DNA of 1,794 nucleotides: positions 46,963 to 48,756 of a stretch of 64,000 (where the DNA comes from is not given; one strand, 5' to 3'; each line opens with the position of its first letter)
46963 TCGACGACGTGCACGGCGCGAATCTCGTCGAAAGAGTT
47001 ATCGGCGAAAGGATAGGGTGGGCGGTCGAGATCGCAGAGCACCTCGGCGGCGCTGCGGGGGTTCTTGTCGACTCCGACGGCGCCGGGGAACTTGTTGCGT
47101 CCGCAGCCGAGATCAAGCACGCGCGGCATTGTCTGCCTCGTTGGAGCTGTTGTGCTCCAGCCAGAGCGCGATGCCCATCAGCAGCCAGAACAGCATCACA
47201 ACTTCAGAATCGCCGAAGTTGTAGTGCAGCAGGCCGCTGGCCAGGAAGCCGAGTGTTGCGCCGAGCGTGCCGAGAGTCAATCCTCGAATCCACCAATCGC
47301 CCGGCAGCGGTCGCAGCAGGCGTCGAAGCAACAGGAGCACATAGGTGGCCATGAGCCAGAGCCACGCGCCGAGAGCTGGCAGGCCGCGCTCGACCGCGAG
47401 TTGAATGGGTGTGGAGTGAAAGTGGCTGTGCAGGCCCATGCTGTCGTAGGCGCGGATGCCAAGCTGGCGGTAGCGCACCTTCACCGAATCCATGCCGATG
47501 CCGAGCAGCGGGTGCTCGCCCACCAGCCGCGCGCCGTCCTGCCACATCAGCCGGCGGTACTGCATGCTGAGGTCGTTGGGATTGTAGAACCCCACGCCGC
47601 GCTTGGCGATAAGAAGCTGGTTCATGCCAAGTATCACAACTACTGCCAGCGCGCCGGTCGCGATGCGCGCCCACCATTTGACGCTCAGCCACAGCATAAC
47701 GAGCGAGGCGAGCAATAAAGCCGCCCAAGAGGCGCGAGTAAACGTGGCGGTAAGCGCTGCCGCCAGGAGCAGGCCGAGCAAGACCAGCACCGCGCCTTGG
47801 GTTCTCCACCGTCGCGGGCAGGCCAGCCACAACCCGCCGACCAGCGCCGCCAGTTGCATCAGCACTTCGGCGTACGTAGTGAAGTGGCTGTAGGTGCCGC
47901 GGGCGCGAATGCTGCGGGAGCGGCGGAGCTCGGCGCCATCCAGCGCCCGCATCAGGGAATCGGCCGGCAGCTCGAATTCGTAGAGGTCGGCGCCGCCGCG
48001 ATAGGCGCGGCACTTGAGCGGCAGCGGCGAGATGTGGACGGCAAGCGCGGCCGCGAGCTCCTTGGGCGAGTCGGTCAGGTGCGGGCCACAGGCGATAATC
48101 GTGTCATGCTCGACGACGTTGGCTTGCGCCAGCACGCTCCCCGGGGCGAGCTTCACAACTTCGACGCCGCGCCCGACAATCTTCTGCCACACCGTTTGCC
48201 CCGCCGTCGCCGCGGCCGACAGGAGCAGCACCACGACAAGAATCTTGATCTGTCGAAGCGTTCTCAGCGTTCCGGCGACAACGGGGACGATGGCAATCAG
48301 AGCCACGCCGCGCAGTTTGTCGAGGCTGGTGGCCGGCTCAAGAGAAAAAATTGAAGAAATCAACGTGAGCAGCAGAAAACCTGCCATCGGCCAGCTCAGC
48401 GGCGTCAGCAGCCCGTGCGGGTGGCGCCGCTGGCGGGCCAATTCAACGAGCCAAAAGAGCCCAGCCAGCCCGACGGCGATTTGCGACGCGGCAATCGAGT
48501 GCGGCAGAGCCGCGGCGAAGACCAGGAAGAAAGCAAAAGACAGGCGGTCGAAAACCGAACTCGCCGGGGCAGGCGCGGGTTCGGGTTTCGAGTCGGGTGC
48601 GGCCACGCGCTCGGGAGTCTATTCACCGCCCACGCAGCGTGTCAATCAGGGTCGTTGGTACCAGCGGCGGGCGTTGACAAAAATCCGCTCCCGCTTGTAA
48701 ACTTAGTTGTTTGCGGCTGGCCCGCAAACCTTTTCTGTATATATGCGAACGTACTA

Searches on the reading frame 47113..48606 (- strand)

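Call 72: search_protein_families(library=pfam, proteins=[window:47113-48606:-], max_evalue=0.0001)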
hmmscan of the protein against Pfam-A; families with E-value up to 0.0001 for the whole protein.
window:47113-48606:- (497 aa): 1 family
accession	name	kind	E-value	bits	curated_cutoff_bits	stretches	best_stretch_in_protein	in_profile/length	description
PF04932.20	Wzy_C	-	8e-19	68.3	31.7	1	278-416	3-149/149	O-Antigen ligase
